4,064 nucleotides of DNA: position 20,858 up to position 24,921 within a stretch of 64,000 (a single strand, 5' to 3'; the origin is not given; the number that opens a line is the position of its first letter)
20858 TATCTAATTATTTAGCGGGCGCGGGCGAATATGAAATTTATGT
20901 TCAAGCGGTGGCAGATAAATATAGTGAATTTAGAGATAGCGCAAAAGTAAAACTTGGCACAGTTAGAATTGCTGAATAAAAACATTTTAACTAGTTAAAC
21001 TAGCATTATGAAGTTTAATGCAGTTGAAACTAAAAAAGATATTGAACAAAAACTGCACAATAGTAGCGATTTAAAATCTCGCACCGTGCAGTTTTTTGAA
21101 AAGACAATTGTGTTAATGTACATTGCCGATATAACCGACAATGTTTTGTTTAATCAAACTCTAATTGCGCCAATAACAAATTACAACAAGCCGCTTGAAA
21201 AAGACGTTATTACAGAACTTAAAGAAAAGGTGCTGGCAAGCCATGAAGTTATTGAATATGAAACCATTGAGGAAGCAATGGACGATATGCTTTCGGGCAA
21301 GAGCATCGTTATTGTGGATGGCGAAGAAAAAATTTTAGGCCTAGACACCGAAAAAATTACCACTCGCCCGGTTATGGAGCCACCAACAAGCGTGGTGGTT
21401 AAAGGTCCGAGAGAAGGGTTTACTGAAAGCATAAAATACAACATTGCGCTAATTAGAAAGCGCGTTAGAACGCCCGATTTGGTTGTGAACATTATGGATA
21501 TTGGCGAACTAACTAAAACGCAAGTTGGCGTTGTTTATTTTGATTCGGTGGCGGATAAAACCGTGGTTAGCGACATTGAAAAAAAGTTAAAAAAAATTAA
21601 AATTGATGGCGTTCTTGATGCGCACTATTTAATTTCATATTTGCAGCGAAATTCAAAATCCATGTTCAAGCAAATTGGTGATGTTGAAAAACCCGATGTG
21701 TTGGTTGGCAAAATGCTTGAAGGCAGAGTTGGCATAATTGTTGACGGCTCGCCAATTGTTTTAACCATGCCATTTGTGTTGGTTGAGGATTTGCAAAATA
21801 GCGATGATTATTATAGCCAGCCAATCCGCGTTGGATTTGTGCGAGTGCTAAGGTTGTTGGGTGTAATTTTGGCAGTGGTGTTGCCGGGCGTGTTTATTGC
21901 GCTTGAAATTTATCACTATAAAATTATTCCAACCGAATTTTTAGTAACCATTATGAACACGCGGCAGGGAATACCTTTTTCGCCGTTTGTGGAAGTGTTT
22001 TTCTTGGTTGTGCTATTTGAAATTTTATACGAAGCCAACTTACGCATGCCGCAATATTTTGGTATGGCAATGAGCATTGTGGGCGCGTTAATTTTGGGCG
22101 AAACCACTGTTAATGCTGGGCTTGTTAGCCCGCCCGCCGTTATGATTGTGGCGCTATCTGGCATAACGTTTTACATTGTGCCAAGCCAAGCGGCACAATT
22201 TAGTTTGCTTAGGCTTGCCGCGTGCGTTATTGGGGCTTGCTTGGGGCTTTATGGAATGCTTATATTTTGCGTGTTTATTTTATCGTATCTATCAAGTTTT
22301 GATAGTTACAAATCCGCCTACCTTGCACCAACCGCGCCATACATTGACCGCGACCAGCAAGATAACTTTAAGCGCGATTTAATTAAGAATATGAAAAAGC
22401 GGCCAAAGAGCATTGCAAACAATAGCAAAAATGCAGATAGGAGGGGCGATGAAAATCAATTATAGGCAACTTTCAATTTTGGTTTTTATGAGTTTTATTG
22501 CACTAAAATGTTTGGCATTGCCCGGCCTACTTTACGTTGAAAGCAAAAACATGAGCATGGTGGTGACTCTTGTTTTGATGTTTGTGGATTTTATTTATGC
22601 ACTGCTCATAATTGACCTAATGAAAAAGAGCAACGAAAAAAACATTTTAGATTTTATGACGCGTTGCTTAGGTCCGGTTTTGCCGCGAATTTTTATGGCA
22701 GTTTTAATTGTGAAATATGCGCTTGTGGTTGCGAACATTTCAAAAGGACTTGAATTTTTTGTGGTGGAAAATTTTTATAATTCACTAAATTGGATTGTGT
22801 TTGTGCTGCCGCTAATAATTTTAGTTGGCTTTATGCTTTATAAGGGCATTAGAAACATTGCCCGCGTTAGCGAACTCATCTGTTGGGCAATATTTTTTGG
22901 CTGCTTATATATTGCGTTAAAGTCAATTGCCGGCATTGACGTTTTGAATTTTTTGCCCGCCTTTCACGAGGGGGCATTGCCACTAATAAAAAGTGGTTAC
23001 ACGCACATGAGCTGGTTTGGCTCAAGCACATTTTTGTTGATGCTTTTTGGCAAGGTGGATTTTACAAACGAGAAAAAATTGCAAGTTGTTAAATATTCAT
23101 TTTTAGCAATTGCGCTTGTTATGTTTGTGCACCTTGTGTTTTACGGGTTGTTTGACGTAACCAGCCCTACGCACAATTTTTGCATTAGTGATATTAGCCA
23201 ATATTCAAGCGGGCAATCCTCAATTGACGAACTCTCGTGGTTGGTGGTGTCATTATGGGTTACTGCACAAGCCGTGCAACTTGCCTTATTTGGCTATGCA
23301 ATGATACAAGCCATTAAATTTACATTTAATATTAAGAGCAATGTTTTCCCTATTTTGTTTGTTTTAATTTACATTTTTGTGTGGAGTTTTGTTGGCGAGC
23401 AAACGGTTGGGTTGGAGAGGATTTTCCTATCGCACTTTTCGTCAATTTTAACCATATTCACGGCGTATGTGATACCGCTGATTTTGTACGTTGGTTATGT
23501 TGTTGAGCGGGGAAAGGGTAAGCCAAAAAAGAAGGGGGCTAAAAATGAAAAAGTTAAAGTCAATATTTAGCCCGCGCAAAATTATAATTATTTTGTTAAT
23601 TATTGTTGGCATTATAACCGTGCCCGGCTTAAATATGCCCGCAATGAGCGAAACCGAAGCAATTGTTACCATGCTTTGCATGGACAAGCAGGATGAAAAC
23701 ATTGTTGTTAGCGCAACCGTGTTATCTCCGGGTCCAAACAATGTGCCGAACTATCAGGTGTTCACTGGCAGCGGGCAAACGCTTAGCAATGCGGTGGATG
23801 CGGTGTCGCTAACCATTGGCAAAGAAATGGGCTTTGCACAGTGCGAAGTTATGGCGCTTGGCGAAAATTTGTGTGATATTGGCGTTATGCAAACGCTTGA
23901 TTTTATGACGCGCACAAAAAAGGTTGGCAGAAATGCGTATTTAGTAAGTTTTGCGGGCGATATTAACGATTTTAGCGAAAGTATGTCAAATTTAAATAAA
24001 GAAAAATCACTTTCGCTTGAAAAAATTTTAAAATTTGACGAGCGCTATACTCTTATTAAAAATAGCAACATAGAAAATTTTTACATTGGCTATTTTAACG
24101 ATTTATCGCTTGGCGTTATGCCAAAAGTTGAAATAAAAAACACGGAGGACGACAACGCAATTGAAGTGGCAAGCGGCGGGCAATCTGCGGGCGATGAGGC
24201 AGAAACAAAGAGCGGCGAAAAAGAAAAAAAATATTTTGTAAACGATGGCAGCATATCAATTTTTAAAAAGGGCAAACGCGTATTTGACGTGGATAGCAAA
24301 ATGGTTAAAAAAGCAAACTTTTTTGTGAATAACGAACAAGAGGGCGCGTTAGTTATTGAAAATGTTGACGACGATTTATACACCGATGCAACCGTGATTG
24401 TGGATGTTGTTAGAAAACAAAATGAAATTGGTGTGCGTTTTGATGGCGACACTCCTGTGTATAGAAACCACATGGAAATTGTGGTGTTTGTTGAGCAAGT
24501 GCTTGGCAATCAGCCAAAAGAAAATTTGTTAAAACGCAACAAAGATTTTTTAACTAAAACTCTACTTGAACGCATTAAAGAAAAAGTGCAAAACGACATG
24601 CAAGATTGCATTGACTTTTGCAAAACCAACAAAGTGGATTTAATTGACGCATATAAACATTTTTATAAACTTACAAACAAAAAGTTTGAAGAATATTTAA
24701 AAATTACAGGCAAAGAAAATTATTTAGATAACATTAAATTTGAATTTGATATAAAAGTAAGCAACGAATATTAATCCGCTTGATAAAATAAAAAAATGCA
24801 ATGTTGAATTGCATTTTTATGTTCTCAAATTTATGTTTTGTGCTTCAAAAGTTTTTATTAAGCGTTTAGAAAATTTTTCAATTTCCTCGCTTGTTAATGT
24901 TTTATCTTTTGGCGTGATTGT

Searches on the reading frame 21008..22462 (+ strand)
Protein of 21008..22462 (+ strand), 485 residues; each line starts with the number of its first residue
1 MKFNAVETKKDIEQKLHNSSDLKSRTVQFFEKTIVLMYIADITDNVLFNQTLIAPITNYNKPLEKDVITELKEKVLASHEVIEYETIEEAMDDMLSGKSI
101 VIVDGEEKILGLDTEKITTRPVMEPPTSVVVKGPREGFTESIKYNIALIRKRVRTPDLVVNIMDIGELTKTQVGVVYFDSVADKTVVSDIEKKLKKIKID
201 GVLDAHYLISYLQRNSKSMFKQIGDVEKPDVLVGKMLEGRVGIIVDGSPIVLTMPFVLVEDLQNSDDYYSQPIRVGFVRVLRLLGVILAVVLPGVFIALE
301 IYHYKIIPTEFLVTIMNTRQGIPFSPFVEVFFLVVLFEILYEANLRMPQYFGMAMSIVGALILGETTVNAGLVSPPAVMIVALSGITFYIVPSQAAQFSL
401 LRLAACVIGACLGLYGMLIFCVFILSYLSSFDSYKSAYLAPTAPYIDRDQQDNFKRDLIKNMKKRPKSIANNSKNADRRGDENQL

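Call 100: search_protein_families(library=pfam, proteins=[window:21008-22462:+], max_evalue=0.00001)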
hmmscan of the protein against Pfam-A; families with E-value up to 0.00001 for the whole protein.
window:21008-22462:+ (485 aa): 1 family
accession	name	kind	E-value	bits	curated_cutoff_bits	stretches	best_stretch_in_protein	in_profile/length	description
PF03323.18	GerA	-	3.8e-141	471.2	27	1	11-467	2-465/466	Bacillus/Clostridium GerA spore germination protein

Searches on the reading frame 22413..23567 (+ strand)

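Call 100: search_protein_families(library=pfam, proteins=[window:22413-23567:+], max_evalue=0.00001)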
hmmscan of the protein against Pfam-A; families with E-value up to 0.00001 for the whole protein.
window:22413-23567:+ (385 aa): 1 family
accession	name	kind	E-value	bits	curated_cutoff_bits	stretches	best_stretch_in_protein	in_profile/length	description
PF03845.19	Spore_permease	-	3.4e-18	66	23.4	1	14-325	1-313/321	Spore germination protein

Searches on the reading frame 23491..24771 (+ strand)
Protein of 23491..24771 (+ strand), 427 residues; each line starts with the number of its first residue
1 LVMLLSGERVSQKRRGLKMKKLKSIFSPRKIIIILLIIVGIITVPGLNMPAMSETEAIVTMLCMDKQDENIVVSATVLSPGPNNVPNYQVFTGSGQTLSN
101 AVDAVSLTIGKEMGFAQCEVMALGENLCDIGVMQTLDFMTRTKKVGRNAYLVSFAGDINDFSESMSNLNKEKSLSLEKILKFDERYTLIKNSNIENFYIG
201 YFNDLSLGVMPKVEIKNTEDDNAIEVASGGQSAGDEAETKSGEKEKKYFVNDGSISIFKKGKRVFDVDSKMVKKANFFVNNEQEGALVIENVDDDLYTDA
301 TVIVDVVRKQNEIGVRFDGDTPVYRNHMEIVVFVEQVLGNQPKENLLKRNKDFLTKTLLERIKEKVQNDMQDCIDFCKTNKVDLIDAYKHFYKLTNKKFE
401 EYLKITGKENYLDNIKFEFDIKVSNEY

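Call 100: search_protein_families(library=pfam, proteins=[window:23491-24771:+], max_evalue=0.00001)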
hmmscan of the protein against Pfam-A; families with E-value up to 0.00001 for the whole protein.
window:23491-24771:+ (427 aa): 2 families
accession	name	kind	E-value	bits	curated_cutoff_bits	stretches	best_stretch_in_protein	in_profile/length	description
PF25198.1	Spore_GerAC_N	-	4.1e-23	82.6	27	1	56-214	8-175/176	Spore germination protein N-terminal domain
PF05504.16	Spore_GerAC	-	1.2e-06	29.2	23.6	1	255-423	3-161/167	Spore germination B3/ GerAC like, C-terminal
